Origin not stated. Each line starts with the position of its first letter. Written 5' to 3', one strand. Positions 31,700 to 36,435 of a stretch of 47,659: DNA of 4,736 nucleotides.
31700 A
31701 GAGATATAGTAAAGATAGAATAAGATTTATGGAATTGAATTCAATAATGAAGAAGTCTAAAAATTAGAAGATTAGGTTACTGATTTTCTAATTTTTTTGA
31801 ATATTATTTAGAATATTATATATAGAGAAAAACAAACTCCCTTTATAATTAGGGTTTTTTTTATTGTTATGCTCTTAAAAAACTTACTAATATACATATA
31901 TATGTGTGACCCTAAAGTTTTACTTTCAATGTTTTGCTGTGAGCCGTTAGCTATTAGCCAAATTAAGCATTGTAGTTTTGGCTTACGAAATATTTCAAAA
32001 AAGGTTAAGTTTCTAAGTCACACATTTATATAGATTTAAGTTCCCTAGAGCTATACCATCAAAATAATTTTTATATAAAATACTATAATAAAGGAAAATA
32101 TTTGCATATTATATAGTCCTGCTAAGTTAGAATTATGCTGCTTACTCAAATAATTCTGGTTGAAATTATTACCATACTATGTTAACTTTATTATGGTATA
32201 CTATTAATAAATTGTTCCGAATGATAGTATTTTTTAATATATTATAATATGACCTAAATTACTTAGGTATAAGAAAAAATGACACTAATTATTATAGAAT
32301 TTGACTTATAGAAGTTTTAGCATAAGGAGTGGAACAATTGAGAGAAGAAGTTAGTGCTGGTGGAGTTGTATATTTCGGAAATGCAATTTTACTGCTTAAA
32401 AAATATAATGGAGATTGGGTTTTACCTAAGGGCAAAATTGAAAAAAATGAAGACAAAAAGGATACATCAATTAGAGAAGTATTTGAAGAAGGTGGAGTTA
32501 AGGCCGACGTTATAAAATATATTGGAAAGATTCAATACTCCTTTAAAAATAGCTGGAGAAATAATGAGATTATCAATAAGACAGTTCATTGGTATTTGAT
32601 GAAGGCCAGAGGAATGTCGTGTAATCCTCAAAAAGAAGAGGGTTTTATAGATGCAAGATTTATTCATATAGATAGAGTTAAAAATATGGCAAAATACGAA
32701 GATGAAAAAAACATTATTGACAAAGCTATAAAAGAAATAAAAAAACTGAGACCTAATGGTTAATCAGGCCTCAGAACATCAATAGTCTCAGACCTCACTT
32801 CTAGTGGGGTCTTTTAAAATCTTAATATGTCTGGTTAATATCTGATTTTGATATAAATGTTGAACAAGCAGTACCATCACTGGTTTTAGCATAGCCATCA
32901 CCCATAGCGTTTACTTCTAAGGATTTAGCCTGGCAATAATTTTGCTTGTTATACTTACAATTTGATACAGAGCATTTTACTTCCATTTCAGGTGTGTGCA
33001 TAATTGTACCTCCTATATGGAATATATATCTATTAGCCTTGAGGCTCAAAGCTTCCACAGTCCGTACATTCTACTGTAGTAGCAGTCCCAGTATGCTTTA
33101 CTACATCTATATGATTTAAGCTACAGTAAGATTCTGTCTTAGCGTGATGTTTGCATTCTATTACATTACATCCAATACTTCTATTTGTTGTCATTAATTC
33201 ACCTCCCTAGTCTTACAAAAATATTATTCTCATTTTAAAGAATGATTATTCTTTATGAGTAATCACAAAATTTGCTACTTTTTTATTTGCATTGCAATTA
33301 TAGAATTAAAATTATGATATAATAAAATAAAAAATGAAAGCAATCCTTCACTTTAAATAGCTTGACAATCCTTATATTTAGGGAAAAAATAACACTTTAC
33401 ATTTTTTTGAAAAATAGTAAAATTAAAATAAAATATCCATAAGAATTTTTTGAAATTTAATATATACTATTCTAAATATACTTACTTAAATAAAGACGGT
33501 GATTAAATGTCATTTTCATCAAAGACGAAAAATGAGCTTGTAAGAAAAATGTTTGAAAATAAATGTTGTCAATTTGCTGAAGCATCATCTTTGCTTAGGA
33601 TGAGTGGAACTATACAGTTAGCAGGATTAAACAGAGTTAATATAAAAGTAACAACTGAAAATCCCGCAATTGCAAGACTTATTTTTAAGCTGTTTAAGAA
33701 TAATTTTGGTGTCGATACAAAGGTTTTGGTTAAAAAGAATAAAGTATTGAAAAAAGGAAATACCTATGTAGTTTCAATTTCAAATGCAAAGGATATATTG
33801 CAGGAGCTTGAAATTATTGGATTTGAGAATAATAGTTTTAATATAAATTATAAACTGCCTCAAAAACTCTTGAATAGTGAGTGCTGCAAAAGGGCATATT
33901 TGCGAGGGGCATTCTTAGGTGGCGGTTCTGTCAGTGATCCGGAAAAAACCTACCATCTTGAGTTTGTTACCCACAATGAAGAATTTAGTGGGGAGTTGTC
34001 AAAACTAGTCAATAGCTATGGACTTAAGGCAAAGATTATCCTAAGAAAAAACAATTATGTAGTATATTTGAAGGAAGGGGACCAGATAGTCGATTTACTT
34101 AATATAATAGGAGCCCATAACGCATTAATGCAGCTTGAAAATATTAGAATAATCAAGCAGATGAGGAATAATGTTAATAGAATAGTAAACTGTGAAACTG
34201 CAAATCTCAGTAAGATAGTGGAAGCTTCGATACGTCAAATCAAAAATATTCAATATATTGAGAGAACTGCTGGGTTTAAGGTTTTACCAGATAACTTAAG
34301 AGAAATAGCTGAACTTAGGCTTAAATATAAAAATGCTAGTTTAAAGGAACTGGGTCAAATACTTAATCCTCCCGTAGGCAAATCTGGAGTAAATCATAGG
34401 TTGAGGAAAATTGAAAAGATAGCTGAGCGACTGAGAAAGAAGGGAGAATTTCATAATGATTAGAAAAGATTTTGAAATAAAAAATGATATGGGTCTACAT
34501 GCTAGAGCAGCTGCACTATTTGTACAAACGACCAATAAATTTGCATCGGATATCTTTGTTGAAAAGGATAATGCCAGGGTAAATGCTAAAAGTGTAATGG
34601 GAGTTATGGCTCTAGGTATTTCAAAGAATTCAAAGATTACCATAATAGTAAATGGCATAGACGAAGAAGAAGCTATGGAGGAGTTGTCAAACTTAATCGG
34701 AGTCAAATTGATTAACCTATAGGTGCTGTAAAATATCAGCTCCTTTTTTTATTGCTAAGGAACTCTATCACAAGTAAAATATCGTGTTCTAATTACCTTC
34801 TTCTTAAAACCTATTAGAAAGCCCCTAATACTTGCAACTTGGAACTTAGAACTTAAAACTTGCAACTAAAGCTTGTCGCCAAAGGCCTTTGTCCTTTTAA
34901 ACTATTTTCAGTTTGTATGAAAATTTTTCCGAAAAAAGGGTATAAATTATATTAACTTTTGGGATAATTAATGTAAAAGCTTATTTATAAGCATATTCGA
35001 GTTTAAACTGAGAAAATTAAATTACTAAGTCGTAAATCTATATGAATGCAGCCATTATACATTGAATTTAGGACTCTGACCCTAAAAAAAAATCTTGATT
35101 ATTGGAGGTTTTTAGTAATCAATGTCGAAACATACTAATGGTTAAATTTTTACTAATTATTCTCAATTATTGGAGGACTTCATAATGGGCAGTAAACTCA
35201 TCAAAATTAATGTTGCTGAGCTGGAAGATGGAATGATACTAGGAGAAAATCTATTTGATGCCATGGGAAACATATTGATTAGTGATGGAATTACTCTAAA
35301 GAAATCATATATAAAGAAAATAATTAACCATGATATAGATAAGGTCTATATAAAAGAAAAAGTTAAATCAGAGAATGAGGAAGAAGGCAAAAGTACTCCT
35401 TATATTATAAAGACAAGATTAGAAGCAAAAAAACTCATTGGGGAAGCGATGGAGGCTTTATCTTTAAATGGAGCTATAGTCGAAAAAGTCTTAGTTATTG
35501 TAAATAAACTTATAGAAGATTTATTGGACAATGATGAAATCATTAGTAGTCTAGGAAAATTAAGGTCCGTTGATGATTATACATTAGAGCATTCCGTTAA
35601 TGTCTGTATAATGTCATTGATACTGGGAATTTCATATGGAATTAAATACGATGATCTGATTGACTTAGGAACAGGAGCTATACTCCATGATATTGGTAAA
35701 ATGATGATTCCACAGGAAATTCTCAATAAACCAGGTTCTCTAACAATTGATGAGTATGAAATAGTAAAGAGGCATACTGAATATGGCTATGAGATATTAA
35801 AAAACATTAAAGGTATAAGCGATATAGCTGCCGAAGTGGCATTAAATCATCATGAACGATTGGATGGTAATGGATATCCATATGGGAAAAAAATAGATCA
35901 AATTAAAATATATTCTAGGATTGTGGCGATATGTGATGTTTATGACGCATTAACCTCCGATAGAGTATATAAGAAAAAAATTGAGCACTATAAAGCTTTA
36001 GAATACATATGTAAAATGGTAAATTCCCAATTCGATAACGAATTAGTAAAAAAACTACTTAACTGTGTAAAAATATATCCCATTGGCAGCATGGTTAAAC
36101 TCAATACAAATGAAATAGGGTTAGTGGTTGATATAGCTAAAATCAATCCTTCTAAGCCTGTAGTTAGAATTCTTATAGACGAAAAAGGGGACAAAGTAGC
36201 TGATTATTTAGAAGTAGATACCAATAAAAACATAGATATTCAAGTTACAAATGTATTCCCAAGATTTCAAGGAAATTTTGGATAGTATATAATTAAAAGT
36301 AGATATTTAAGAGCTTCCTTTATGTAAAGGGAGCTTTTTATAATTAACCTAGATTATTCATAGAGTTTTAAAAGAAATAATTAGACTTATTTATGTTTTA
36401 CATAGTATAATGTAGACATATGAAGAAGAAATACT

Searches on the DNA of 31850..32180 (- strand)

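Call 40: search_dna_similar(query=window:31897-32033:-, collection=plasmids, mode=distant, max_evalue=0.01)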
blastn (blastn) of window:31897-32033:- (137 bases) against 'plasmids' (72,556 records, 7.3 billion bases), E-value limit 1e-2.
No match.

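Call 66: search_rna_families(source=window, start=31850, end=32180, threshold=evalue, max_evalue=1)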
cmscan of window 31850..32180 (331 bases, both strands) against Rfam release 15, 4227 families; matches with E-value up to 1: 0.
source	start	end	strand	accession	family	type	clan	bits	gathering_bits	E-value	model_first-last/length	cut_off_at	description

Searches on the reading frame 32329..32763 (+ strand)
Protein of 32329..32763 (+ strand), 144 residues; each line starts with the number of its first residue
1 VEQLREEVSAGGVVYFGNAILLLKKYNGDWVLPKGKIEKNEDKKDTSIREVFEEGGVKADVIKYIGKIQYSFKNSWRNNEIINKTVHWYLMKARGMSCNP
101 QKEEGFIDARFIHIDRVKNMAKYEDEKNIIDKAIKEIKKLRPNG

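Call 8: search_protein_families(library=pfam, proteins=[window:32329-32763:+])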
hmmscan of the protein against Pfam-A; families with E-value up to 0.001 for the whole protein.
window:32329-32763:+ (144 aa): 1 family
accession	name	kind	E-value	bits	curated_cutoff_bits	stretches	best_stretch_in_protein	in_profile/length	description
PF00293.34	NUDIX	-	1.5e-14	54.6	21.1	1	9-129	5-130/134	NUDIX domain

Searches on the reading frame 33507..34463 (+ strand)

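Call 62: search_protein_families(library=pfam, max_evalue=0.00001, proteins=[window:33507-34463:+])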
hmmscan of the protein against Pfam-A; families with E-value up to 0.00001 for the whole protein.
window:33507-34463:+ (318 aa): 4 families
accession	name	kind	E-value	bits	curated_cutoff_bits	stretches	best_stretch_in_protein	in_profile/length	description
PF14527.11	LAGLIDADG_WhiA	-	7.1e-39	132.3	23.2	1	129-220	2-93/93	WhiA LAGLIDADG-like domain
PF02650.20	HTH_WhiA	-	6.4e-37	126.3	27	1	223-306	1-84/84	WhiA C-terminal HTH domain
PF10298.14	WhiA_N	-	5.1e-30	103.8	23.4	1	19-104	1-86/86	WhiA N-terminal LAGLIDADG-like domain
PF14528.11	LAGLIDADG_3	-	7.4e-10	39.4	22.5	0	127-202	2-82/82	LAGLIDADG-like domain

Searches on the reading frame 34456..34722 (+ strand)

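Call 63: search_protein_families(library=pfam, max_evalue=0.00001, proteins=[window:34456-34722:+])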
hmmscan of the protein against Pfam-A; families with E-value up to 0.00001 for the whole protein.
window:34456-34722:+ (88 aa): 1 family
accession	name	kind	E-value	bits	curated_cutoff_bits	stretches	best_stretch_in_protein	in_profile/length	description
PF00381.24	PTS-HPr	-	6e-31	106.8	23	1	3-81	2-79/81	PTS HPr component phosphorylation site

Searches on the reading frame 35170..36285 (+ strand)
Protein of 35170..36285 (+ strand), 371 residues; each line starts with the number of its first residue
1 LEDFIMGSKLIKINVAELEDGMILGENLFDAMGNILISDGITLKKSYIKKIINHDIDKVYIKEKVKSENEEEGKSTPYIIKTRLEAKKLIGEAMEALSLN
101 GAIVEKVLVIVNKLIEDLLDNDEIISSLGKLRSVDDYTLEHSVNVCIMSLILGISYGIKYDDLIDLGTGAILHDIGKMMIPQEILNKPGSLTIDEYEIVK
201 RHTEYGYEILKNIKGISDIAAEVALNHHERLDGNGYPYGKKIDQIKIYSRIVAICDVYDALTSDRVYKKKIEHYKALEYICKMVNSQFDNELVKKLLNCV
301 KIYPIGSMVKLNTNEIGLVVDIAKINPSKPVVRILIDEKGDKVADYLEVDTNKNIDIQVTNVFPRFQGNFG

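Call 63: search_protein_families(library=pfam, max_evalue=0.00001, proteins=[window:35170-36285:+])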
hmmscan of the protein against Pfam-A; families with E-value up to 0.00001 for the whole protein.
window:35170-36285:+ (371 aa): 2 families
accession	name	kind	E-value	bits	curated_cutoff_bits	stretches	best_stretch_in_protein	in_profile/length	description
PF13487.12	HD_5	-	1.1e-30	107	27.2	1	155-292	31-170/170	HD domain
PF01966.28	HD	-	3.3e-20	72.9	22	1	138-260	1-115/116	HD domain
